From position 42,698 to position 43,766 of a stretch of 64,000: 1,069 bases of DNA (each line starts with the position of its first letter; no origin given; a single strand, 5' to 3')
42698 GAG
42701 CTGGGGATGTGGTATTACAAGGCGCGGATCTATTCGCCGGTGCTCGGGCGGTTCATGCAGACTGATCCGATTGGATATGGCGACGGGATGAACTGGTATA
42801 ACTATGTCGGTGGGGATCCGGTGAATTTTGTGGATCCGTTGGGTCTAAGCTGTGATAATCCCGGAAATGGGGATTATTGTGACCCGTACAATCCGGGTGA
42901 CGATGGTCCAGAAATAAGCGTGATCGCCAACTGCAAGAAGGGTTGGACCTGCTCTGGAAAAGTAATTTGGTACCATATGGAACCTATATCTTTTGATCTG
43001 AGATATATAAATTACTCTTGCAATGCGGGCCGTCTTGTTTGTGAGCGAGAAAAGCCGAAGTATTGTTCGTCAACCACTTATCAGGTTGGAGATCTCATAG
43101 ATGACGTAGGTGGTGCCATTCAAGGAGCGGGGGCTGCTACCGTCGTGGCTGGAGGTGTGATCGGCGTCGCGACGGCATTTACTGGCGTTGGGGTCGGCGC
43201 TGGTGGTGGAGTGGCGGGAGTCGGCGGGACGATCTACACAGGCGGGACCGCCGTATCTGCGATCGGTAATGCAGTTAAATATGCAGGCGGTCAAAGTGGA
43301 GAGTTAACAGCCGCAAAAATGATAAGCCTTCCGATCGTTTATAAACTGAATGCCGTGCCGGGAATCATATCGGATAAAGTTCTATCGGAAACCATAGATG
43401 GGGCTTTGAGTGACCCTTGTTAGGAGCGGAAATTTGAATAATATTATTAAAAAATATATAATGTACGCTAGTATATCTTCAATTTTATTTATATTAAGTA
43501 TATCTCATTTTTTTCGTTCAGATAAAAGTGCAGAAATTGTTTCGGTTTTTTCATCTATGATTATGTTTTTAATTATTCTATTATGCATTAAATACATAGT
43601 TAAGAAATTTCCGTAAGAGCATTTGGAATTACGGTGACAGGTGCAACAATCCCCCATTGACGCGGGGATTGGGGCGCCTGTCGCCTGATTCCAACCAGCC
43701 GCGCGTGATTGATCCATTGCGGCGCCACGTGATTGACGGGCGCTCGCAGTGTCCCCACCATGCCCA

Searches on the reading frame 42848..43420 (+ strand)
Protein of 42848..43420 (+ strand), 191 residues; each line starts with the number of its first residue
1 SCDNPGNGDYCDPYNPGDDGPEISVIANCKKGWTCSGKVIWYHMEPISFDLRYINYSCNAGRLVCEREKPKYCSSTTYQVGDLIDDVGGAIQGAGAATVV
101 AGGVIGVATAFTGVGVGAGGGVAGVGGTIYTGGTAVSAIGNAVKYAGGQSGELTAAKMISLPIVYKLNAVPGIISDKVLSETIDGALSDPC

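Call 55: search_protein_families(library=pfam, proteins=[window:42848-43420:+], max_evalue=1)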
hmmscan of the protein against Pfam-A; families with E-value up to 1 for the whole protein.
window:42848-43420:+ (191 aa): 0 families

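Call 63: search_protein_representatives(protein=window:42848-43420:+)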
Query: 191 residues. Proteins with E-value up to 0.001 (for the whole library): 36; up to 1e-10: 23; up to 1e-30: 0. The best 36 are listed.
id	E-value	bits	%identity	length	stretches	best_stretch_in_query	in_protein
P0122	1.1e-27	113.3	55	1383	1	67-191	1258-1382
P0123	8.3e-27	110.5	44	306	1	1-191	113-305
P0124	1.9e-26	109.3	50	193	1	67-191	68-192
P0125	9.1e-26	107.1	43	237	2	66-191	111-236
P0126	3.7e-25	105.1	50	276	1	68-191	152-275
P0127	5.9e-25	104.4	51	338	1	67-191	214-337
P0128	2.6e-24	102.3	48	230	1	67-191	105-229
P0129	2.9e-23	98.9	46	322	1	68-191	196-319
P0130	7.9e-23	97.5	46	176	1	67-191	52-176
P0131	5.2e-22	94.8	44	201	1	66-191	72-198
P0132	6.3e-22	94.6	48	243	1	68-191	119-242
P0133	9.7e-22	93.9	48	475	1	67-191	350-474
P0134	6.8e-21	91.2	48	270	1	64-191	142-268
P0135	2.4e-20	89.4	42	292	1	67-191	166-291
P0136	7.0e-20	87.9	45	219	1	63-191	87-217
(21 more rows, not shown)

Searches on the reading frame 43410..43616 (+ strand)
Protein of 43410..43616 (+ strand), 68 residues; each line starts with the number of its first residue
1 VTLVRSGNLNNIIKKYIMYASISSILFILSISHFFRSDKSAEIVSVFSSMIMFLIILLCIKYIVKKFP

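Call 55: search_protein_families(library=pfam, proteins=[window:43410-43616:+], max_evalue=1)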
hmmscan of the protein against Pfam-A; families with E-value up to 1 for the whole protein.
window:43410-43616:+ (68 aa): 2 families
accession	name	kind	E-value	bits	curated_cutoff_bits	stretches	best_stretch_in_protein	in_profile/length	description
PF20136.4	DUF6526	-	0.031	14.7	23.7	1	16-66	13-66/145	Family of unknown function (DUF6526)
PF12420.13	DUF3671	-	0.14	12.1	34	1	11-67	154-212/223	Fam-L, Fam-M like protein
